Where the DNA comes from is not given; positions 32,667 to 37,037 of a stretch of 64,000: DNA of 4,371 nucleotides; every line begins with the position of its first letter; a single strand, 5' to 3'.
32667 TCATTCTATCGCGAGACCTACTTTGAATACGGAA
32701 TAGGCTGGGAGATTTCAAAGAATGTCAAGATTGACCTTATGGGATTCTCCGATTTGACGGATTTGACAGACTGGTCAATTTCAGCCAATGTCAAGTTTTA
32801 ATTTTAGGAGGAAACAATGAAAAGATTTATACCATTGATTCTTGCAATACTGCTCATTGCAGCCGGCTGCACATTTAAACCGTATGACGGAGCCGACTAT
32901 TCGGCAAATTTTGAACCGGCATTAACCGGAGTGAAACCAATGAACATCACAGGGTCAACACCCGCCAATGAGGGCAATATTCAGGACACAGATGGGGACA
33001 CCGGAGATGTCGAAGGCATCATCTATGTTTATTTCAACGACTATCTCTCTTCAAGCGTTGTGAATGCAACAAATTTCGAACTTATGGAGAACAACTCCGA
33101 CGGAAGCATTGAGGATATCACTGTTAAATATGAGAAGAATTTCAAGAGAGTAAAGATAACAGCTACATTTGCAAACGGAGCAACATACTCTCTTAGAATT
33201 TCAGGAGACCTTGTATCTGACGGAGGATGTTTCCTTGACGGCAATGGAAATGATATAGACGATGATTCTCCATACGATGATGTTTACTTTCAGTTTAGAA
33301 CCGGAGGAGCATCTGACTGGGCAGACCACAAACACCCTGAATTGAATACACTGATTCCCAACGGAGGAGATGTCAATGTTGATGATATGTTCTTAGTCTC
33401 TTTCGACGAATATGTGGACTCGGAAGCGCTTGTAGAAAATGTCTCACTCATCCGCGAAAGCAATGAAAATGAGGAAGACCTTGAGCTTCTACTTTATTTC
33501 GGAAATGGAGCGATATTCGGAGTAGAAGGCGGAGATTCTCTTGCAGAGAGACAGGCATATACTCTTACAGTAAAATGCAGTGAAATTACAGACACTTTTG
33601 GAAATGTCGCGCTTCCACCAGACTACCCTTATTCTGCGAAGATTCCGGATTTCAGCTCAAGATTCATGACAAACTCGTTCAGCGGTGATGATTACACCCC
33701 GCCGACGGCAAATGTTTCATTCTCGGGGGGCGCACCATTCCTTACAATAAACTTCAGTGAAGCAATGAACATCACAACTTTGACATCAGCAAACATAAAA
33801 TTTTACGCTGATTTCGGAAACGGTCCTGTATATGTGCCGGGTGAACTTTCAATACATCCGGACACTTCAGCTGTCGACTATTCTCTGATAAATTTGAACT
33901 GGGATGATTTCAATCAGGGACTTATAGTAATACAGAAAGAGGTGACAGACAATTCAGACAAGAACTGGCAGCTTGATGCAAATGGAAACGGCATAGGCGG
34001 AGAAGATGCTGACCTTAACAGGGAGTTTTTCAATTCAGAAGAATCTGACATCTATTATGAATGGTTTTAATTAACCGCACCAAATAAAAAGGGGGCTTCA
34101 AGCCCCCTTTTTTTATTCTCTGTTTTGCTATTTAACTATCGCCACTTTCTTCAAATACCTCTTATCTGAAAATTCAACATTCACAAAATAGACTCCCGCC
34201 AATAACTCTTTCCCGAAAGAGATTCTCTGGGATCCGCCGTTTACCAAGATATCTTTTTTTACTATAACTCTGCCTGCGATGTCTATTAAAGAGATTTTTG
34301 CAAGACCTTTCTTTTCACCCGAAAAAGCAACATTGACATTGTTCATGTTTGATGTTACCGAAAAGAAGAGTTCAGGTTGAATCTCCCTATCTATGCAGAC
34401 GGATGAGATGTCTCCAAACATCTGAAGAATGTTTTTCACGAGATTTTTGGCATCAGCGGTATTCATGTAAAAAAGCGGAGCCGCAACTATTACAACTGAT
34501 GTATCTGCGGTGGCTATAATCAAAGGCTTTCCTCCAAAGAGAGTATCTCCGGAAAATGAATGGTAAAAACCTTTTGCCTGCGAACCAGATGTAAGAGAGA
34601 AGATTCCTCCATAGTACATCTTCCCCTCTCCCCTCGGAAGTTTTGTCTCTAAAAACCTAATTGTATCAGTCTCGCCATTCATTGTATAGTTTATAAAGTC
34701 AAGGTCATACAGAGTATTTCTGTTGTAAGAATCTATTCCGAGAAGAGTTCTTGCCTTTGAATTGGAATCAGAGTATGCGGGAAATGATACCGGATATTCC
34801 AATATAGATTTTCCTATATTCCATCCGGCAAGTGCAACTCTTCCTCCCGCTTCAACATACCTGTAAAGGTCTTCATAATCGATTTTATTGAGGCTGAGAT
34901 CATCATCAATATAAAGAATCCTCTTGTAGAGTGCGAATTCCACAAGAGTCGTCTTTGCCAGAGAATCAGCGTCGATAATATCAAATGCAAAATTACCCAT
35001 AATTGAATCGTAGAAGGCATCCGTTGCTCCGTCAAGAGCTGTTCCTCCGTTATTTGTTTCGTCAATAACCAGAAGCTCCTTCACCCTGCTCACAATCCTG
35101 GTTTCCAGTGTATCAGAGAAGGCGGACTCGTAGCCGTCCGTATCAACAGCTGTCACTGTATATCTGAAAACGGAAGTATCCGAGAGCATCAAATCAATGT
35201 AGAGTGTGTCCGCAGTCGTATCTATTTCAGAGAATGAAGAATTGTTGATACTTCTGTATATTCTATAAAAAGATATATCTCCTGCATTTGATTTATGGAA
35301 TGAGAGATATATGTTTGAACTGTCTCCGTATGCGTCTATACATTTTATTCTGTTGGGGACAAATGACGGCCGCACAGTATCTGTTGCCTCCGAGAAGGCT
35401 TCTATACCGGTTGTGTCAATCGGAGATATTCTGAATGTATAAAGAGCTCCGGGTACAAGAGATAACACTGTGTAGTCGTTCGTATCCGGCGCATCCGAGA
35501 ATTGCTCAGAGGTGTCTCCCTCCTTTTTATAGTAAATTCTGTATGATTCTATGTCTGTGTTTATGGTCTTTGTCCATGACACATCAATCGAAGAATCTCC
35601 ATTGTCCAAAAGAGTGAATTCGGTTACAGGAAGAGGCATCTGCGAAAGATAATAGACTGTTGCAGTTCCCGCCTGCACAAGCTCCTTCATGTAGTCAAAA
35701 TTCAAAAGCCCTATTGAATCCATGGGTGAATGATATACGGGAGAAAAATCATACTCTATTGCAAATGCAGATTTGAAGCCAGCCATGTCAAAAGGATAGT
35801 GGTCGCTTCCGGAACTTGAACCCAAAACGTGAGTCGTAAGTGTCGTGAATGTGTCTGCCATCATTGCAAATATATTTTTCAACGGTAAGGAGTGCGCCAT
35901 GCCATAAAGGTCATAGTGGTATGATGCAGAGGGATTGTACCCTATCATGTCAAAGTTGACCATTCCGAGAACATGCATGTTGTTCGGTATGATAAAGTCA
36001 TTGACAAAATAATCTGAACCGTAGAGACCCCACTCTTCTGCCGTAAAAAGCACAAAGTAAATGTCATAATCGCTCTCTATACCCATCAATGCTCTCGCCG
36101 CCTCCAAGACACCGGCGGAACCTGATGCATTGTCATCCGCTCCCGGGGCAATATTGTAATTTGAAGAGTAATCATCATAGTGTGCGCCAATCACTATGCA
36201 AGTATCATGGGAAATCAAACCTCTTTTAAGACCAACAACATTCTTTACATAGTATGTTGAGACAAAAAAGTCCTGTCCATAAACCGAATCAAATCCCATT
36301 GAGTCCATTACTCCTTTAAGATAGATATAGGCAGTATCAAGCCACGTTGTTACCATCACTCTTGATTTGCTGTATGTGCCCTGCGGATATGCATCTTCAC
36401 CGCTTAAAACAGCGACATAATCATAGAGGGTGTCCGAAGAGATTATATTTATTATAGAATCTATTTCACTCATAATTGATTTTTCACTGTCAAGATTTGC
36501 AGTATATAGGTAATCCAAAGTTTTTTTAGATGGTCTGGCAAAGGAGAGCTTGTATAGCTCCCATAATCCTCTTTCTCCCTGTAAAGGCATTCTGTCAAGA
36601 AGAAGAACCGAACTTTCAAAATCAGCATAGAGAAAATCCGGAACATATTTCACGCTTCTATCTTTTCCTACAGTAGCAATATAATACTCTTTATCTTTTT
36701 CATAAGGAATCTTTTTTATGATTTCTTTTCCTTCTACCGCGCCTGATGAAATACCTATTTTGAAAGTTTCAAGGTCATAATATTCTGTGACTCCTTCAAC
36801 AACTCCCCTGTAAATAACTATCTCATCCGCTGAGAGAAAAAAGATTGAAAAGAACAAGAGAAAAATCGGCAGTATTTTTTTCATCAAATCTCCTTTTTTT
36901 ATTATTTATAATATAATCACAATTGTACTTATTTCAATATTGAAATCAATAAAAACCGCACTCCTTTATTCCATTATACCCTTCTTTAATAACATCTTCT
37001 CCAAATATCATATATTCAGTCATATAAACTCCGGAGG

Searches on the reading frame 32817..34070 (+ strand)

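Call 92: search_protein_families(library=pfam, proteins=[window:32817-34070:+], max_evalue=0.00001)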
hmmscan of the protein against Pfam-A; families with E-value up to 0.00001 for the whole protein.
window:32817-34070:+ (417 aa): 1 family
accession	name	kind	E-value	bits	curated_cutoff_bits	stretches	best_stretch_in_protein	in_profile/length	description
PF13205.12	Big_5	-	6.4e-15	56.2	23.6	0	170-267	1-96/105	Bacterial Ig-like domain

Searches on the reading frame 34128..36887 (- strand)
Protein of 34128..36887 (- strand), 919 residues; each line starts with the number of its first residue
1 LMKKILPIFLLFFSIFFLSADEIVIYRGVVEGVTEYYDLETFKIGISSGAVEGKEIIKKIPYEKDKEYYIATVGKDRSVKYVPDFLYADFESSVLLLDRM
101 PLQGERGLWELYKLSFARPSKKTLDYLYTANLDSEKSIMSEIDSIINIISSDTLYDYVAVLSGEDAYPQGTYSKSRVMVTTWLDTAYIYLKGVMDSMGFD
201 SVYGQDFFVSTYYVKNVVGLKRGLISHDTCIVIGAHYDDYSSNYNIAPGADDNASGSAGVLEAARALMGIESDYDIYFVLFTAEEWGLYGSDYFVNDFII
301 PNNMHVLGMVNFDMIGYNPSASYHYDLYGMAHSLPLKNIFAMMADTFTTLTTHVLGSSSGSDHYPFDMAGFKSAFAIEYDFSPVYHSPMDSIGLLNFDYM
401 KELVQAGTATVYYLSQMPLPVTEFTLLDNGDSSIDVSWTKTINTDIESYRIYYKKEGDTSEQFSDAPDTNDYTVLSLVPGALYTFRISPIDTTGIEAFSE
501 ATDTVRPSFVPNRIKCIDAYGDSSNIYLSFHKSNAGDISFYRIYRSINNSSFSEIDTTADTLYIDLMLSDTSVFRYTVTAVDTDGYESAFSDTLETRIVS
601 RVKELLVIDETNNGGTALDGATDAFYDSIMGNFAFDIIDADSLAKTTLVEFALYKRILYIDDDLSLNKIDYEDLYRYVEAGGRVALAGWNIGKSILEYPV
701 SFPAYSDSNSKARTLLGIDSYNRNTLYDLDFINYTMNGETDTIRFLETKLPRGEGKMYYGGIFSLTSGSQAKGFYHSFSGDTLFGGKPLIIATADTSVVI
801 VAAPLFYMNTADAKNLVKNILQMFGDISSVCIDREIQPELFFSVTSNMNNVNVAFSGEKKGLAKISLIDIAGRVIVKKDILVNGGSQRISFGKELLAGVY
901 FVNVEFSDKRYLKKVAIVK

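Call 92: search_protein_families(library=pfam, proteins=[window:34128-36887:-], max_evalue=0.00001)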
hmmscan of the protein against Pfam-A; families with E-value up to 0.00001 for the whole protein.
window:34128-36887:- (919 aa): 2 families
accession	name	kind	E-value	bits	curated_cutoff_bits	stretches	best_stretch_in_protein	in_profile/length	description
PF04389.22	Peptidase_M28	-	7.1e-32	111.1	21.3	1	226-398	11-180/193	Peptidase family M28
PF00041.27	fn3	-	5.8e-13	49.3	25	1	420-503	2-82/84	Fibronectin type III domain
